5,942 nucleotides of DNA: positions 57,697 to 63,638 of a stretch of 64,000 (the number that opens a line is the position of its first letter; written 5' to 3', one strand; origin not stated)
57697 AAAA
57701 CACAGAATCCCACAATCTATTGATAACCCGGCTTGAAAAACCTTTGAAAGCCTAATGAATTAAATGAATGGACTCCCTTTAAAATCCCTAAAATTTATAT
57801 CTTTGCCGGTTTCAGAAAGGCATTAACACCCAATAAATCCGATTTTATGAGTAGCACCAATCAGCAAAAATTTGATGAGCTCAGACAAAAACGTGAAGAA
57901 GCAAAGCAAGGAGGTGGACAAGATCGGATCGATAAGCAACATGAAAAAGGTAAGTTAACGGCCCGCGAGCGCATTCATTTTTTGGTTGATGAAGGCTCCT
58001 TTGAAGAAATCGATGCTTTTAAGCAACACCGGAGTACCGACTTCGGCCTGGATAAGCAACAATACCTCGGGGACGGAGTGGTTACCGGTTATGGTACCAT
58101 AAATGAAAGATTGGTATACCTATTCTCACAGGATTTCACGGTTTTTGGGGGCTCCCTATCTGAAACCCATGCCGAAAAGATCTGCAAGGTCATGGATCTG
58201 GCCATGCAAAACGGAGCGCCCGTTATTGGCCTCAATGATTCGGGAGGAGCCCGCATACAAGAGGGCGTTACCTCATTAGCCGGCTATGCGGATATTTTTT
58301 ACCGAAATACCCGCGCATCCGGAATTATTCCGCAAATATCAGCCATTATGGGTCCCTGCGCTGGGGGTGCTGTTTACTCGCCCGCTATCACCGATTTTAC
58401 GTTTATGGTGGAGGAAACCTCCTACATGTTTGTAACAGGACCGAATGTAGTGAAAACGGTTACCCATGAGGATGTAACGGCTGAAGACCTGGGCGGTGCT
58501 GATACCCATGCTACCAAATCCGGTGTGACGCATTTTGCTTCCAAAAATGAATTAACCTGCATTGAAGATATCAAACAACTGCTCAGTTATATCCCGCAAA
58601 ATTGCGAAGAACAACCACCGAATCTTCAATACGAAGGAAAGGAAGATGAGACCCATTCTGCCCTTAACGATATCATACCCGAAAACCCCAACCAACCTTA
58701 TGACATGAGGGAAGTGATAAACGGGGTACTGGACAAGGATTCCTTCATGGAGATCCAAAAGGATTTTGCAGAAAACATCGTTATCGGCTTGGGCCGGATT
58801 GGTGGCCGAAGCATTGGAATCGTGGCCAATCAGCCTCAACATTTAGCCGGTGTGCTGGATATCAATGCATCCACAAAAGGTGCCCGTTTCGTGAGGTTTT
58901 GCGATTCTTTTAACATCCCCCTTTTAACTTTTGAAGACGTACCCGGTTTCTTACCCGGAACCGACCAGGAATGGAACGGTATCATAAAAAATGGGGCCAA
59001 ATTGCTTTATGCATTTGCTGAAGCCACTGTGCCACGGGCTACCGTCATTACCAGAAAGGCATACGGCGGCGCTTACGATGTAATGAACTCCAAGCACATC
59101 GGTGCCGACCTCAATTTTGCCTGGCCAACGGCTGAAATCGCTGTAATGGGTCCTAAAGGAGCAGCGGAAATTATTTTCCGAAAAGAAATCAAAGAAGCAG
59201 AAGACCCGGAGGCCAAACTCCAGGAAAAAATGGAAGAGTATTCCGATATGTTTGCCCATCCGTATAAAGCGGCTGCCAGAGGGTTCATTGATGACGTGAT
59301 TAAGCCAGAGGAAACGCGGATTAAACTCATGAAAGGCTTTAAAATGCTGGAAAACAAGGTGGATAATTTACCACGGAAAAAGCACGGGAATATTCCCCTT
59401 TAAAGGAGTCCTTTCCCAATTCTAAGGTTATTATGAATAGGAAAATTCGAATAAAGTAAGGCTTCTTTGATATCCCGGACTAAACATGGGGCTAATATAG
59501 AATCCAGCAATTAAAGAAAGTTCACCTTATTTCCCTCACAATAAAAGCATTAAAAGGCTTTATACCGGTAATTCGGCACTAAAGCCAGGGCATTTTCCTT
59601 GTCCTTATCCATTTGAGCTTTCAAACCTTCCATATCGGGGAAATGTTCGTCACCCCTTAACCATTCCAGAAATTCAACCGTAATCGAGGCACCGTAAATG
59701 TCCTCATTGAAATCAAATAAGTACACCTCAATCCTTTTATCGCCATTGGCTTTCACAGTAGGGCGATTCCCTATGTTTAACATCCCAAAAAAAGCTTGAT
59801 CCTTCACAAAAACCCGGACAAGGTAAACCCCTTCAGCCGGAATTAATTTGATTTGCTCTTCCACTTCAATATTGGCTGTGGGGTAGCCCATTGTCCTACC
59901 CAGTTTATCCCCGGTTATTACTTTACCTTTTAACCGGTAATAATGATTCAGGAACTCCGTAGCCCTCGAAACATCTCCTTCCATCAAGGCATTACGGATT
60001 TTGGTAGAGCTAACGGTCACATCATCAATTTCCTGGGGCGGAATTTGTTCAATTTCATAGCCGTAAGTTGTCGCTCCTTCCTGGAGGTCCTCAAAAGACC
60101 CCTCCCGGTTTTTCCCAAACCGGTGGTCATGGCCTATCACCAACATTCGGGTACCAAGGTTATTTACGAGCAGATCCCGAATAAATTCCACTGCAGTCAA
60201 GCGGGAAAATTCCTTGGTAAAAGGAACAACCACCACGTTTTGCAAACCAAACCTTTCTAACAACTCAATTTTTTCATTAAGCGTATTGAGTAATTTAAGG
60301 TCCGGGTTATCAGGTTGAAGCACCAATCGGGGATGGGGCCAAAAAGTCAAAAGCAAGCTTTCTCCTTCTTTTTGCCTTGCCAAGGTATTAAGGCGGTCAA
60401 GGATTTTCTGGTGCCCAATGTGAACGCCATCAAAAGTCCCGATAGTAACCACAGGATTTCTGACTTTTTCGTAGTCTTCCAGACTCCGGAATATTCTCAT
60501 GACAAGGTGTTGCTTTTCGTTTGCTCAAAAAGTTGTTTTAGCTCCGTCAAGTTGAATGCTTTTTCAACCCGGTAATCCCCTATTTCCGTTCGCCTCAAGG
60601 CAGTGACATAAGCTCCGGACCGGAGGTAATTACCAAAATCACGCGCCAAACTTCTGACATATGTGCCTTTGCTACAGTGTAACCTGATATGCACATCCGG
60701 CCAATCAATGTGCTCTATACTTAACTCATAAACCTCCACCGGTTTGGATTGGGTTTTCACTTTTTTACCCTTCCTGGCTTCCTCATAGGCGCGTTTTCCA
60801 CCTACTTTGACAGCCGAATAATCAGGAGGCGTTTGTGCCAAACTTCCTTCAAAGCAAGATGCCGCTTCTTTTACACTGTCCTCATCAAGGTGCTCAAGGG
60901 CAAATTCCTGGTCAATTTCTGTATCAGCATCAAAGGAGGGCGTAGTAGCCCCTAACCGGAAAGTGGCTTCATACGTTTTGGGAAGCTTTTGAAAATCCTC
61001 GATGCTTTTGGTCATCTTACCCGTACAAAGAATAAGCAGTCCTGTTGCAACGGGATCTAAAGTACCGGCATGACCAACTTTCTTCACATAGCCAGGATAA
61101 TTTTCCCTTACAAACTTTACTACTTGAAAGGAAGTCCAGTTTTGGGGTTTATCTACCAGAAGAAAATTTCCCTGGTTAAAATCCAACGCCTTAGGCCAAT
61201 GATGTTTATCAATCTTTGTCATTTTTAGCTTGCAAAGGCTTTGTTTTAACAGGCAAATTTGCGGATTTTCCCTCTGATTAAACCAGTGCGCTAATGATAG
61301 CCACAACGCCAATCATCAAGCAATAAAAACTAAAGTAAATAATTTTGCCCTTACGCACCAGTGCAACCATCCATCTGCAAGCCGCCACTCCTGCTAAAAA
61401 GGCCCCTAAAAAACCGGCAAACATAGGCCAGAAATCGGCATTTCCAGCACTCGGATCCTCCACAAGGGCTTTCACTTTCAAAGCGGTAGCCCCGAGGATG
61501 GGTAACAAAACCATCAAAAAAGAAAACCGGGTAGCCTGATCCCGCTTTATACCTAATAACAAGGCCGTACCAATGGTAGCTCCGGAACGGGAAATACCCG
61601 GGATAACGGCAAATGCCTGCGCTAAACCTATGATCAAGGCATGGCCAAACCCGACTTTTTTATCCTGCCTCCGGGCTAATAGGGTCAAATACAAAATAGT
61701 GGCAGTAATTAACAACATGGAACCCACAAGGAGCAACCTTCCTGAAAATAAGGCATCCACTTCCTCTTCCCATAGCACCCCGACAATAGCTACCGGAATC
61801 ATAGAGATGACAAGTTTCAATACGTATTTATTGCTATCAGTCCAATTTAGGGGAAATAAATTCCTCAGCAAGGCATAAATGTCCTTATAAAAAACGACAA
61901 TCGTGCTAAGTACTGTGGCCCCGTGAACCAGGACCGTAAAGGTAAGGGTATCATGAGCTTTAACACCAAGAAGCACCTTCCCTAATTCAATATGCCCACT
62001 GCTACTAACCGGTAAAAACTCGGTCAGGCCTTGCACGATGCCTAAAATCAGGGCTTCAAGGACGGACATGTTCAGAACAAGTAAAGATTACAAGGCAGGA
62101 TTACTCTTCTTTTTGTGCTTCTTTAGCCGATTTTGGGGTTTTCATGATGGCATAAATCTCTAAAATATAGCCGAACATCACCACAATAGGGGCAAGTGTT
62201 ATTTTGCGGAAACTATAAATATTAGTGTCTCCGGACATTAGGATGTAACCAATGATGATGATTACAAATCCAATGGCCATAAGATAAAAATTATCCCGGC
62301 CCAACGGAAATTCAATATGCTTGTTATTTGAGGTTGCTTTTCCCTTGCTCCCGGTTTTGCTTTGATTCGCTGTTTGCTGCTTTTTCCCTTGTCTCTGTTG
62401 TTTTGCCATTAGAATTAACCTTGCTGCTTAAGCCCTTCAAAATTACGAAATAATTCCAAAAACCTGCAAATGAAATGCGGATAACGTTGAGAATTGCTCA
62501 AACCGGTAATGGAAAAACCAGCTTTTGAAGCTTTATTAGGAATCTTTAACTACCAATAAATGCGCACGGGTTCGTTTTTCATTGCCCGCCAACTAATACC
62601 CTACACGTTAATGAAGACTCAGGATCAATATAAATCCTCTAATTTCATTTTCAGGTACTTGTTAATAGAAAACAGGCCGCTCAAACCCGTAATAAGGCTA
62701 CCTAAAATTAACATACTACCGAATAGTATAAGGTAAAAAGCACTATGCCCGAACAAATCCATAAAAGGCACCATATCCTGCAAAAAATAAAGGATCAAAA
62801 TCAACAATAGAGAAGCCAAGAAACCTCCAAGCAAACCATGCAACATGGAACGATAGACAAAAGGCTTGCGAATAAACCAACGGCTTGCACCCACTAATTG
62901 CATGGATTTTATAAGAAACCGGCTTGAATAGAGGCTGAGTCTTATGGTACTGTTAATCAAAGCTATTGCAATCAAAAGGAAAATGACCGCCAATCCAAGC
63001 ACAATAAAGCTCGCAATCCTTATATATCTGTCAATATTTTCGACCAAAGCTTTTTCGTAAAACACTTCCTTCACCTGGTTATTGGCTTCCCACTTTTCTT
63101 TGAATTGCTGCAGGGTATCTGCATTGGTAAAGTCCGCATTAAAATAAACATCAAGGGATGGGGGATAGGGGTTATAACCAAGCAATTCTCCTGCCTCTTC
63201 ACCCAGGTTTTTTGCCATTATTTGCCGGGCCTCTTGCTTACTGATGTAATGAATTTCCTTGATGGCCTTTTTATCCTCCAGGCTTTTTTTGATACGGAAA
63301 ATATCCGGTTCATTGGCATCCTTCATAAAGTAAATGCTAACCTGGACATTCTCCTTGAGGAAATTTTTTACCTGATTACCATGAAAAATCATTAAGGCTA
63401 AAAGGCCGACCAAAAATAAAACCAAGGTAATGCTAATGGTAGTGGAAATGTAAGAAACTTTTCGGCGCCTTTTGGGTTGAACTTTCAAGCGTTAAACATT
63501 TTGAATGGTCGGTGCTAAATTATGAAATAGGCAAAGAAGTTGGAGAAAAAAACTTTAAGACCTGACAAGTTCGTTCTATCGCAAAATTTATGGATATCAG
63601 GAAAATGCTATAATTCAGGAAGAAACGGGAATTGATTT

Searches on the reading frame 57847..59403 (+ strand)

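Call 45: search_protein_families(library=ncbifam, proteins=[window:57847-59403:+], max_evalue=0.00001)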
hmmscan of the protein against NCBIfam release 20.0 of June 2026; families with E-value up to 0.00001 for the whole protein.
window:57847-59403:+ (518 aa): 8 families
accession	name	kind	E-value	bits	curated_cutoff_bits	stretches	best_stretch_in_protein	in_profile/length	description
TIGR01117.1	mmdA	subfamily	3.4e-249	827.8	998.8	1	8-518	2-512/512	methylmalonyl-CoA decarboxylase subunit alpha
NF005530.0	PRK07189.1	equivalog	3.1e-23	82.3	228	1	36-205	15-192/303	biotin-independent malonate decarboxylase subunit beta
TIGR03133.1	malonate_beta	equivalog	7.6e-23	81.2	278.15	1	37-205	6-182/274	biotin-independent malonate decarboxylase subunit beta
TIGR00515.1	accD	equivalog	2.1e-21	76.5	317.45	1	36-210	56-243/285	acetyl-CoA carboxylase, carboxyltransferase subunit beta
NF041504.1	AccA_sub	subfamily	6.4e-13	48.7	300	1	310-452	40-186/257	carboxyltransferase subunit alpha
NF004344.0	PRK05724.1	equivalog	3.4e-11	43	357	1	312-452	99-243/319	acetyl-CoA carboxylase carboxyltransferase subunit alpha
TIGR00513.1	accA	equivalog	7.8e-09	35.3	319.3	1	309-449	96-240/321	acetyl-CoA carboxylase carboxyl transferase subunit alpha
NF008971.0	PRK12319.1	equivalog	4.4e-06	26.5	406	0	300-452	30-190/256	acetyl-CoA carboxylase carboxyl transferase subunit alpha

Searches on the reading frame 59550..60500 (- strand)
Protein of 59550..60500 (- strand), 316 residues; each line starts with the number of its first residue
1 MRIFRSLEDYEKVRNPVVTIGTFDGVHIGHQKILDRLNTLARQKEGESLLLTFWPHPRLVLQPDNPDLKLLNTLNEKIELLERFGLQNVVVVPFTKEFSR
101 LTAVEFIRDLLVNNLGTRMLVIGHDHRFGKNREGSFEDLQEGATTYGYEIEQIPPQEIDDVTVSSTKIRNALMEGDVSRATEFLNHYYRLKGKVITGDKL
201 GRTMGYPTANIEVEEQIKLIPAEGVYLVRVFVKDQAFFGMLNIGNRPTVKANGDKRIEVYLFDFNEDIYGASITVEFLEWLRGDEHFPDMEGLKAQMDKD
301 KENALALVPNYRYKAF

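Call 70: search_protein_families(library=pfam, proteins=[window:59550-60500:-], max_evalue=0.0001)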
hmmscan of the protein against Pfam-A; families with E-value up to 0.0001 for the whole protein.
window:59550-60500:- (316 aa): 3 families
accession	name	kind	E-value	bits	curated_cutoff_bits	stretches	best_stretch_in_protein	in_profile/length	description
PF06574.18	FAD_syn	-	1e-49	168.8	27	1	13-167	5-158/158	FAD synthetase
PF01687.23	Flavokinase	-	1.2e-40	139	19.6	1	184-306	1-122/124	Riboflavin kinase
PF01467.32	CTP_transf_like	-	1.1e-07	32.6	21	1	18-170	1-132/133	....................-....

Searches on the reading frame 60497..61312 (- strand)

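Call 70: search_protein_families(library=pfam, proteins=[window:60497-61312:-], max_evalue=0.0001)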
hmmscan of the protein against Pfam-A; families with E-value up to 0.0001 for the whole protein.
window:60497-61312:- (271 aa): 2 families
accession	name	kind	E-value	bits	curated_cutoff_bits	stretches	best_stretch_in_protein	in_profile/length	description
PF01509.24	TruB_N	-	1.3e-49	168.8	27.3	1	76-219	6-149/149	TruB family pseudouridylate synthase (N terminal domain)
PF16198.10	TruB_C_2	-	1e-08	35.6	29.3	1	220-263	1-44/66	tRNA pseudouridylate synthase B C-terminal domain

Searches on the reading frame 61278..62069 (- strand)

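Call 70: search_protein_families(library=pfam, proteins=[window:61278-62069:-], max_evalue=0.0001)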
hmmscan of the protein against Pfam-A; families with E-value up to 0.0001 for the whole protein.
window:61278-62069:- (263 aa): 1 family
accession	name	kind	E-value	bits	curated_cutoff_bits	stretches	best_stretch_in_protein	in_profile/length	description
PF02673.24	BacA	-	8.8e-69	232.5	33.4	1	6-256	1-257/257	Bacitracin resistance protein BacA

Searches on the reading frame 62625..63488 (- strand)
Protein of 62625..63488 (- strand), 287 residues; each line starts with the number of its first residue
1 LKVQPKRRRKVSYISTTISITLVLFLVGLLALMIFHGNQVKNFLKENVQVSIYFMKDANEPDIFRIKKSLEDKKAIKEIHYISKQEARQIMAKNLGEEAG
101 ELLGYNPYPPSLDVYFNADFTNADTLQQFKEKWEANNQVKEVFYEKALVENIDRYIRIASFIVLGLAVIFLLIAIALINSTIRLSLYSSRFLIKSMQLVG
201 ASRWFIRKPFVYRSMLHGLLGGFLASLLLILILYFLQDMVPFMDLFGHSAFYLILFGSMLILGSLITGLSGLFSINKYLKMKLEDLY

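Call 70: search_protein_families(library=pfam, proteins=[window:62625-63488:-], max_evalue=0.0001)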
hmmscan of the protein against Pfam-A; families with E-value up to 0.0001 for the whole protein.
window:62625-63488:- (287 aa): 2 families
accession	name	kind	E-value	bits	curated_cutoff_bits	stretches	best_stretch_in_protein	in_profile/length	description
PF18075.7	FtsX_ECD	-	3.9e-15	56.7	23.5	1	48-142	1-96/96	FtsX extracellular domain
PF02687.27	FtsX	-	5.3e-12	46.3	25.5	1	166-282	3-119/120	FtsX-like permease C-terminal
